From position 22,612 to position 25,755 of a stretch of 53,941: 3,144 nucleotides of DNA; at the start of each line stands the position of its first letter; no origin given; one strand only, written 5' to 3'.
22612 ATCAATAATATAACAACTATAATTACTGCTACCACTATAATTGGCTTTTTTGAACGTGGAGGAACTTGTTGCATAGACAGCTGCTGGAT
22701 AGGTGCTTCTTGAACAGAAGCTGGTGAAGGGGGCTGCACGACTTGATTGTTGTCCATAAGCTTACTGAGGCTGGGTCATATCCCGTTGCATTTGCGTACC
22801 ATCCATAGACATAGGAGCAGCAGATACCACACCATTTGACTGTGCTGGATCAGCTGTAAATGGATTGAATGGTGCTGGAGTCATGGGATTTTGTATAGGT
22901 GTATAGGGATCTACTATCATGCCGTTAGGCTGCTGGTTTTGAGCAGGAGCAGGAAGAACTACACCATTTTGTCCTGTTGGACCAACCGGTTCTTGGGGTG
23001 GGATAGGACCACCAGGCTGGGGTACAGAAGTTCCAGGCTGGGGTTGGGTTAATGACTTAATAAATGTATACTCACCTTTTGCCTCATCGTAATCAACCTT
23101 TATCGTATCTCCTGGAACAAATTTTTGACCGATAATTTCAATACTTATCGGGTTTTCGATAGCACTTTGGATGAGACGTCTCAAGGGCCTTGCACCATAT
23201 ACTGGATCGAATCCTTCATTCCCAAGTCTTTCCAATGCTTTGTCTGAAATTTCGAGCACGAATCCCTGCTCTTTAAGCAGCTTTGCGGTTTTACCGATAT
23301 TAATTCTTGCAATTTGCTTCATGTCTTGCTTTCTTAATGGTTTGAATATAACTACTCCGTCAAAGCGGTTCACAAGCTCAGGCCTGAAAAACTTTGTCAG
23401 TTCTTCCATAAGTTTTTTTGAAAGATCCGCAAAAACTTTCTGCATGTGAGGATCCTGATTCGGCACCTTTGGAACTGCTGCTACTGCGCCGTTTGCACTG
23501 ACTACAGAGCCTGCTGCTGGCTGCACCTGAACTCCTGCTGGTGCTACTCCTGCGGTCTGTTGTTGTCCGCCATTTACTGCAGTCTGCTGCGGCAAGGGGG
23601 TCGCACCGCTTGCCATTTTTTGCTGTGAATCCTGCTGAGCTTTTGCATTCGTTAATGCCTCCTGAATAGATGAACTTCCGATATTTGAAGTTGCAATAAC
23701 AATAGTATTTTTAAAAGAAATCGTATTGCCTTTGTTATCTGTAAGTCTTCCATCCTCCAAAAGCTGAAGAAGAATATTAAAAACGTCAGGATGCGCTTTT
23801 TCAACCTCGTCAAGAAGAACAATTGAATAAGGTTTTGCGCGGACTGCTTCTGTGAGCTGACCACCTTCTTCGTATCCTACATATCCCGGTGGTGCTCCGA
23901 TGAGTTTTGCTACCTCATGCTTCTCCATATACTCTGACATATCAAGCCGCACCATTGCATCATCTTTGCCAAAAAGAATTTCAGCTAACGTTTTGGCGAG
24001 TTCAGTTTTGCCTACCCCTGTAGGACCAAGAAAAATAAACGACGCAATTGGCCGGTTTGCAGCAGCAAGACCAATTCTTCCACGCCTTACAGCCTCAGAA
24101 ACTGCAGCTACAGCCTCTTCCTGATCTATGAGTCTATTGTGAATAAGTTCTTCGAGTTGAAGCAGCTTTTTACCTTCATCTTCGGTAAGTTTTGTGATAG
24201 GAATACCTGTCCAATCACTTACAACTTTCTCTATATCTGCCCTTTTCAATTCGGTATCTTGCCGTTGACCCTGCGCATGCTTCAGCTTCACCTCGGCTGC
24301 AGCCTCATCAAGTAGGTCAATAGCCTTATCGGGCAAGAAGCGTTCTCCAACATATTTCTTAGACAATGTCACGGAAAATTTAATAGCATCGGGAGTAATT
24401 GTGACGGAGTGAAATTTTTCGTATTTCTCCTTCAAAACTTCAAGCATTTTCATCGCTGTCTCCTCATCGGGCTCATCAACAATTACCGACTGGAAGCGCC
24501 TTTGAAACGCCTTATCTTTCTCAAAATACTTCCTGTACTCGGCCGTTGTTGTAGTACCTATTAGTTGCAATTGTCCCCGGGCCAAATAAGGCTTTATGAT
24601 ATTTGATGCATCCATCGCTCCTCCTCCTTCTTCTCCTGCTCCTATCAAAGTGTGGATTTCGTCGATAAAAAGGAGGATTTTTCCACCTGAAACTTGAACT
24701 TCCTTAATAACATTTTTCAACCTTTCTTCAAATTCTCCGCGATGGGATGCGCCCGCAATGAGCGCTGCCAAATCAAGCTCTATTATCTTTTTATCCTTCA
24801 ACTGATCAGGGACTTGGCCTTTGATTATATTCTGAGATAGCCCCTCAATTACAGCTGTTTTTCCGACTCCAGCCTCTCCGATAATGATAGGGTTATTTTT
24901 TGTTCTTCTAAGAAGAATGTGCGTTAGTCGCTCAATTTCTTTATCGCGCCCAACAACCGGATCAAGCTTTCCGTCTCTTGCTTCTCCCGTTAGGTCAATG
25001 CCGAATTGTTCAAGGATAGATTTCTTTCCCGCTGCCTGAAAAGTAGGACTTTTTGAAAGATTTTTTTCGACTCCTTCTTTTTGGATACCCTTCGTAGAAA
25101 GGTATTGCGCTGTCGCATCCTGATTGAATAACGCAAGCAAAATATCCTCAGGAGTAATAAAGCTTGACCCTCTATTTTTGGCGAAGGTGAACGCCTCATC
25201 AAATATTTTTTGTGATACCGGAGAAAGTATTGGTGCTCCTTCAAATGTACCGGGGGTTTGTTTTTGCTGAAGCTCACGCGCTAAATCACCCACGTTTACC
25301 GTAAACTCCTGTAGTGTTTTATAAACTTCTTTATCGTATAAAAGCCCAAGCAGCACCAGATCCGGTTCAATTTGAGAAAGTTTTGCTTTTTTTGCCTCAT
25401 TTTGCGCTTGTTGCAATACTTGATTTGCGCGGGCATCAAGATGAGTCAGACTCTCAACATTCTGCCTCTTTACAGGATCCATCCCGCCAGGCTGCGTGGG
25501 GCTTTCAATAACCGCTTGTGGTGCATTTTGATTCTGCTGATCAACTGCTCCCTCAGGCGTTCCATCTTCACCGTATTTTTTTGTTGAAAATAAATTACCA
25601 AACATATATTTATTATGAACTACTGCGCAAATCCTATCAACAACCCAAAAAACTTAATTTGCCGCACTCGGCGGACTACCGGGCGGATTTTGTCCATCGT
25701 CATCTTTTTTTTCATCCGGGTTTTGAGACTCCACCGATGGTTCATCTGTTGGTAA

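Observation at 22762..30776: VirB2-like pilin + giant polytopic membrane protein + exported propeller-like protein, directly followed by an M-domain-less Clp AAA+: candidate undescribed envelope/export module with no VirB4/VirD4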

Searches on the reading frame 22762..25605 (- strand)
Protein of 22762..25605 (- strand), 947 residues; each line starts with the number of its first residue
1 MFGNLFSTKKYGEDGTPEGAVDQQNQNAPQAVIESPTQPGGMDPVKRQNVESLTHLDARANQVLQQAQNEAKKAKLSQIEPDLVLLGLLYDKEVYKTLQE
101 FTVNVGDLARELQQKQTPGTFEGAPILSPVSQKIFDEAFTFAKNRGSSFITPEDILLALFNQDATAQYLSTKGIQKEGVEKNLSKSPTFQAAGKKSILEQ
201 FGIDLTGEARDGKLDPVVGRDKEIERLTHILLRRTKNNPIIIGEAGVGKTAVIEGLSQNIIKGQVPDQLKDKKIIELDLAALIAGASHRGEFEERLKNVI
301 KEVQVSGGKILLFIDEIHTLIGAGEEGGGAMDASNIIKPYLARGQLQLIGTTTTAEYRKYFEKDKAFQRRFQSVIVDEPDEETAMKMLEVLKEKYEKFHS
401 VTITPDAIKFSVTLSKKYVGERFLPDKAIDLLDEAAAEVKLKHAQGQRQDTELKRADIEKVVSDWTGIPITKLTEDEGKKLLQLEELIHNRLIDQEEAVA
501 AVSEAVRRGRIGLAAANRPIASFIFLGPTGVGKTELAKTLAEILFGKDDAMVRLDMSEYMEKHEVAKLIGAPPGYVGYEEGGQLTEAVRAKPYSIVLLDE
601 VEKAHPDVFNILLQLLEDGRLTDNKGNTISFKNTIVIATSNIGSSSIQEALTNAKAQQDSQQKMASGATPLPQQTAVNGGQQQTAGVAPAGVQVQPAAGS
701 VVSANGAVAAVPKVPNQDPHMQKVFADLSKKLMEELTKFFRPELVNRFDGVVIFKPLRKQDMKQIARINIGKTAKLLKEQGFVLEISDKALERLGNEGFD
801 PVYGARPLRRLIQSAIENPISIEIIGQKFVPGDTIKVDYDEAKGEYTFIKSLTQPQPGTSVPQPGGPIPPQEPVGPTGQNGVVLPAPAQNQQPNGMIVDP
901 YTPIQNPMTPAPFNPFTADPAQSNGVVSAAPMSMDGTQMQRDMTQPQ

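Call 3: search_protein_families(library=pfam, proteins=[window:22762-25605:-], max_evalue=1)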
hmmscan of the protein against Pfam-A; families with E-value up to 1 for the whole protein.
window:22762-25605:- (947 aa): 42 families (the best 25 are shown)
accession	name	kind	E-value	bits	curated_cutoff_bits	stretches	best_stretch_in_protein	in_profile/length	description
PF07724.20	AAA_2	-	8.8e-67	224.7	27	2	518-663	1-146/166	AAA domain (Cdc48 subfamily)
PF17871.7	AAA_lid_9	-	1.1e-25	90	22.8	1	381-455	2-76/104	AAA lid domain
PF10431.15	ClpB_D2-small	-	1.5e-23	83.1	21.9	1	757-837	1-81/81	C-terminal, D2-small domain, of ClpB protein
PF00004.35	AAA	-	4e-21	76.3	21.2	2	240-374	2-126/131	ATPase family associated with various cellular activities (AAA)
PF07728.20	AAA_5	-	1.1e-19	71.2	22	1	523-649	2-133/139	AAA domain (dynein-related subfamily)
PF02861.25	Clp_N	-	2.1e-13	50.7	20.7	2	67-114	1-50/53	Clp amino terminal domain, pathogenicity island component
PF13191.12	AAA_16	-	1.4e-10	42.4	32.6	1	217-262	2-50/167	AAA ATPase domain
PF13401.12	AAA_22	-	2.2e-10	41.4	27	2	524-618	9-110/130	AAA domain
PF01637.24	ATPase_2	-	6.6e-08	33.1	33.2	1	219-339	3-141/225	ATPase domain predominantly from Archaea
PF00158.32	Sigma54_activat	-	7e-08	32.8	20.2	1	521-641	23-143/168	Sigma-54 interaction domain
PF13173.12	AAA_14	-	2.6e-07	31.1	27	2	240-326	6-80/129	AAA domain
PF01695.23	IstB_IS21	-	1.3e-05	25.2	24.1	2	222-301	78-153/238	IstB-like ATP binding protein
PF20720.3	nSTAND3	-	5.4e-05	23.4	27.2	1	524-561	21-58/155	Novel STAND NTPase 3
PF20030.5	bpMoxR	-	6.4e-05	22.6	27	1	523-641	34-145/205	MoxR domain in the MoxR-vWA-beta-propeller ternary systems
PF12775.13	AAA_7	-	6.5e-05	23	25.8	2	522-569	35-82/181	P-loop containing dynein motor region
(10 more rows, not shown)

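Call 4: search_protein_families(library=ncbifam, proteins=[window:22762-25605:-], max_evalue=1)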
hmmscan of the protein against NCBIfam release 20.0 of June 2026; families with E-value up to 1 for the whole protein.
window:22762-25605:- (947 aa): 56 families (the best 25 are shown)
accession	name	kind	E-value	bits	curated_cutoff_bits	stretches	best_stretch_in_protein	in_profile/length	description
TIGR03346.1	chaperone_ClpB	equivalog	4.2e-269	895.5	1232.1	3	58-443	3-400/853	ATP-dependent chaperone ClpB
NF008118.0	PRK10865.1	equivalog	5.5e-224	745.8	1417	3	66-443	16-405/857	ATP-dependent chaperone ClpB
TIGR02639.1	ClpA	equivalog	1.4e-215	717.8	993.15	2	58-657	3-621/734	ATP-dependent Clp protease ATP-binding subunit ClpA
TIGR03345.1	VI_ClpV1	equivalog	7.3e-208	692.8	884.95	3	56-444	1-415/852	type VI secretion system ATPase TssH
NF033606.1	heat_AAA_ClpK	exception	3.4e-206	687.1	1900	3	45-442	101-510/949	heat shock survival AAA family ATPase ClpK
NF033607.0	disagg_AAA_ClpG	exception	3.3e-198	660.7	1900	3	58-443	91-490/932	AAA family protein disaggregase ClpG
NF008263.0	PRK11034.1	equivalog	8.9e-169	562.8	1350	2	164-664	118-629/758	ATP-dependent Clp protease ATP-binding subunit ClpA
NF003745.1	PRK05342.1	equivalog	4.1e-11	42.4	359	2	728-818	283-378/418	ATP-dependent Clp protease ATP-binding subunit ClpX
TIGR02928.1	TIGR02928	subfamily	1.1e-08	34.4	181.3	2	215-260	15-64/366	orc1/cdc6 family replication initiation protein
TIGR03922.1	T7SS_EccA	equivalog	4.3e-08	32.2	466.65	2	235-373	311-444/557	type VII secretion AAA-ATPase EccA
NF001679.0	PRK00440.1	equivalog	2.7e-07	30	303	2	518-549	37-68/322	replication factor C small subunit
NF009067.0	PRK12402.1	equivalog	6.7e-07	28.6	317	2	212-263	12-63/340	replication factor C small subunit 2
TIGR02640.1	gas_vesic_GvpN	equivalog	1.5e-06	27.9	266.8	0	523-542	24-43/262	gas vesicle protein GvpN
TIGR02397.1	dnaX_nterm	equivalog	4.1e-06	26.3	250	1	491-549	15-65/355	DNA polymerase III subunit gamma/tau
NF006616.1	PRK09183.1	subfamily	1.4e-05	24.6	300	1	222-320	86-174/253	IS21-like element helper ATPase IstB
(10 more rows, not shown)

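Call 14: search_solved_structures(query=window:22762-25605:-, show_alignments=2, max_evalue=1e-50)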
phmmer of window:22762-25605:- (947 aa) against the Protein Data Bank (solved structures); distinct sequences matched with E-value up to 1e-50: 55.
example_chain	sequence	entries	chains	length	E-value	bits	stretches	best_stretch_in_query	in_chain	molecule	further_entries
6oax_C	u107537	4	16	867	4.1e-204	683.6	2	94-506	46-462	Hyperactive disaggregase ClpB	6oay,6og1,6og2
6og3_E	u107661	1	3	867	9.8e-204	682.3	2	94-508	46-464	Hyperactive disaggregase ClpB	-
4d2q_A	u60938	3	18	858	1.8e-203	681.4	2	94-507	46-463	CLPB | CHAPERONE PROTEIN CLPB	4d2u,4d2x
5ofo_C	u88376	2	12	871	1.3e-202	678.5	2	94-506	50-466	Chaperone protein ClpB,ATP-dependent Clp protease ATP-binding subunit ClpA,Chaperone prote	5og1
6qs4_A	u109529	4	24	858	4.7e-202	676.7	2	94-509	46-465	Chaperone protein ClpB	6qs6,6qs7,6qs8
6em8_A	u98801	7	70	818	5.1e-202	676.6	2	56-463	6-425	ATP-dependent Clp protease ATP-binding subunit ClpC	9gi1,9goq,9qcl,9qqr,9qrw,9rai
6rn2_A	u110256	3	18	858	6.2e-202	676.3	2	94-507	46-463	Chaperone protein ClpB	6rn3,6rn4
6em9_A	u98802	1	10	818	1.1e-201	675.5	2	56-463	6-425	ATP-dependent Clp protease ATP-binding subunit ClpC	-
4ciu_A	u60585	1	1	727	1.5e-199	668.5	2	193-511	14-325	CHAPERONE PROTEIN CLPB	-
1qvr_A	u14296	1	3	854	2.9e-198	664.2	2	61-455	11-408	ClpB protein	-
3j3t_A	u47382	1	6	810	6e-198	663.1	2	58-444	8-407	Negative regulator of genetic competence ClpC/MecB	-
3j3s_A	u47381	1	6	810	6.3e-198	663.1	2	58-444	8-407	Negative regulator of genetic competence ClpC/MecB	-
7abr_A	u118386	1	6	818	3.4e-197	660.7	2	58-444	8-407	Negative regulator of genetic competence ClpC/MecB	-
3j3r_A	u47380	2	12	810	3.6e-197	660.6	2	58-444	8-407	Negative regulator of genetic competence ClpC/MecB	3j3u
8a8u_A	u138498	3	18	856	2e-189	635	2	58-444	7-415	ATP-dependent Clp protease ATP-binding subunit ClpC1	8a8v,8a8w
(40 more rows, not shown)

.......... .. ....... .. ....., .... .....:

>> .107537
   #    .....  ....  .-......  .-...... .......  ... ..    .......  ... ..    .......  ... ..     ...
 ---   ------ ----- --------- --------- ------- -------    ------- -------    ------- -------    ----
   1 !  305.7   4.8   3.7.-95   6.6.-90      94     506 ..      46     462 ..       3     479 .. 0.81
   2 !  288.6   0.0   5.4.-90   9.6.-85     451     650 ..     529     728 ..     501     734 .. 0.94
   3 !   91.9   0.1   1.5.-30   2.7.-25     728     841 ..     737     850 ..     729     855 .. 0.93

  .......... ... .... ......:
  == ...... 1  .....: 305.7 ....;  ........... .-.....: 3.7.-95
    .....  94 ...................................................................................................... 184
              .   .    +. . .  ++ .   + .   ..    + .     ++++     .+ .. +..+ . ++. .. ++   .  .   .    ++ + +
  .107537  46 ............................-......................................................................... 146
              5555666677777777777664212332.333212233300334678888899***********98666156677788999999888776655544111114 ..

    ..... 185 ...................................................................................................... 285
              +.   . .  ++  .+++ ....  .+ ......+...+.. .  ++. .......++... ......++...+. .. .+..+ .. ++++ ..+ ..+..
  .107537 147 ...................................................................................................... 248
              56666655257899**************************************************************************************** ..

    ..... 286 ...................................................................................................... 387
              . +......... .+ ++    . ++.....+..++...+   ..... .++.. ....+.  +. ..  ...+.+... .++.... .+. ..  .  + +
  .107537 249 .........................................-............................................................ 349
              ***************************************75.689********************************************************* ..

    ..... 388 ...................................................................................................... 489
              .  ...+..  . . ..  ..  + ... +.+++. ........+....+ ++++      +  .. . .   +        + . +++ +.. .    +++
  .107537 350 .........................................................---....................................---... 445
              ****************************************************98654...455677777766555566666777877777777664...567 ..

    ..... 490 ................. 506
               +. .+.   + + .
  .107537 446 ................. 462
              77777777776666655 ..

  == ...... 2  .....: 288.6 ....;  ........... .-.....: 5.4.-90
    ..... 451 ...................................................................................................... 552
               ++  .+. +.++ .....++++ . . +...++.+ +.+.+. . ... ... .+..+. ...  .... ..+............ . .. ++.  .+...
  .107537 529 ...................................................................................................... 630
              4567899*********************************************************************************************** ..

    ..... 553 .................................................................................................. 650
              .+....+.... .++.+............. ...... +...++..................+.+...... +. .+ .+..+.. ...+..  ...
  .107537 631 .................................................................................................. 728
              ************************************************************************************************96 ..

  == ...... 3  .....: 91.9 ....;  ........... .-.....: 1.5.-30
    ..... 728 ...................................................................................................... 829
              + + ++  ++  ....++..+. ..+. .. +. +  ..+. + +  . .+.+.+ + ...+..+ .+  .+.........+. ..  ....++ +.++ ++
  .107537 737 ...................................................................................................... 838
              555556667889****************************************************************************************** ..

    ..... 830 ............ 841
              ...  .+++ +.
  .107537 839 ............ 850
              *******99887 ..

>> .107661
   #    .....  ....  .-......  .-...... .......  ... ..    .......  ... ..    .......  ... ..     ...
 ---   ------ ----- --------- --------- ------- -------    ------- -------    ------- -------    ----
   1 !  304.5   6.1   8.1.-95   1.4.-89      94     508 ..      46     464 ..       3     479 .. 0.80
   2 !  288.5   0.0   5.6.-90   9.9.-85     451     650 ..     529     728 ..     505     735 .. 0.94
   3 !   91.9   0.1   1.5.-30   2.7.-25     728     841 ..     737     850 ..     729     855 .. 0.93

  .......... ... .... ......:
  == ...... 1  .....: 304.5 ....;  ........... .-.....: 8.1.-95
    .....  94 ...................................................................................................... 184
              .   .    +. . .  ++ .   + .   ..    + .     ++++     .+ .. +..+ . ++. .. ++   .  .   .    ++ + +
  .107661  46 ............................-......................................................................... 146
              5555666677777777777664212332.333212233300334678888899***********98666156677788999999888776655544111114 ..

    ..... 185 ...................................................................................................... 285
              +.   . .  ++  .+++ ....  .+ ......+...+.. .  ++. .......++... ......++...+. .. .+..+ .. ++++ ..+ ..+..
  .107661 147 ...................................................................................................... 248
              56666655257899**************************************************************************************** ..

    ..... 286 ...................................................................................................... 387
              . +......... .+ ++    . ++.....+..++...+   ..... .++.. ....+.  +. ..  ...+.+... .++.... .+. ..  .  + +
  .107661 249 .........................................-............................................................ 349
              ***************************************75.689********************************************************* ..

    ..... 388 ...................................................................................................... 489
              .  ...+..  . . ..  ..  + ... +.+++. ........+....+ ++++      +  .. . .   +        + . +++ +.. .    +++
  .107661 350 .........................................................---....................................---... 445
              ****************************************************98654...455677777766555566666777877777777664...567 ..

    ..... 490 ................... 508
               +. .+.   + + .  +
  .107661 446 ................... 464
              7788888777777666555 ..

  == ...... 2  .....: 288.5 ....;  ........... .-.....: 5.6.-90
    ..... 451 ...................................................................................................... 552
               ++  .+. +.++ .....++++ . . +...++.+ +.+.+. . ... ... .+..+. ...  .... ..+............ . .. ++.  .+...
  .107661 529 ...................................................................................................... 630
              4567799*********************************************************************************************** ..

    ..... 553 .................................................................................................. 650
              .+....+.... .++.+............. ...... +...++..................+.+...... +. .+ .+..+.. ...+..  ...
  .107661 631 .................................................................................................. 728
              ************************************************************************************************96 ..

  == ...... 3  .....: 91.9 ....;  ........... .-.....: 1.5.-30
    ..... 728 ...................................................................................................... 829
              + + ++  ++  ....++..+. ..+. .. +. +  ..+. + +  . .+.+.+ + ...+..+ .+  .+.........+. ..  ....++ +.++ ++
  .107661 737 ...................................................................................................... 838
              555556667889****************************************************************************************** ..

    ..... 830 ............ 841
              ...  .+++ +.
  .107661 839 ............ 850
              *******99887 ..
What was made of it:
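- Closest known: ClpB in dnaK operons. Same: The best sequence matches are ClpB structures, at E=4e-204 (call 14).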

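Call 73: search_protein_representatives(protein=window:22762-25605:-)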
Query: 947 residues. Proteins with E-value up to 0.001 (for the whole library): 68641; up to 1e-10: 45104; up to 1e-30: 20278. The best 150 are listed.
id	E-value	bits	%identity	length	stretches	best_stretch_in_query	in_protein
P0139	0.0e+00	1040.2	64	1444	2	13-665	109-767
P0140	0.0e+00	1032.8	66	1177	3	40-477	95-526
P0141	1.6e-270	916.5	58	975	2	35-649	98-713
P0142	5.6e-254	861.8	68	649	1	40-629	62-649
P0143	4.4e-244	829.1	54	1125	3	40-442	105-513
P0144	4.0e-237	806.1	53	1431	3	13-461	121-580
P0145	4.7e-230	782.6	52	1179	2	454-841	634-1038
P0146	1.8e-217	741.0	51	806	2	47-648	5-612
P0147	9.3e-215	732.0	54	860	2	9-445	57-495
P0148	4.6e-207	706.6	44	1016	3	431-719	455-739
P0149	6.2e-196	669.8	55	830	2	193-662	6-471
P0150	2.0e-194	664.8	47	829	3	59-464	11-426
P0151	9.4e-194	662.5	49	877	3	116-496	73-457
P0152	5.4e-191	653.4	48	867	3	56-456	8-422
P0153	5.2e-190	650.2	48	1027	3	57-445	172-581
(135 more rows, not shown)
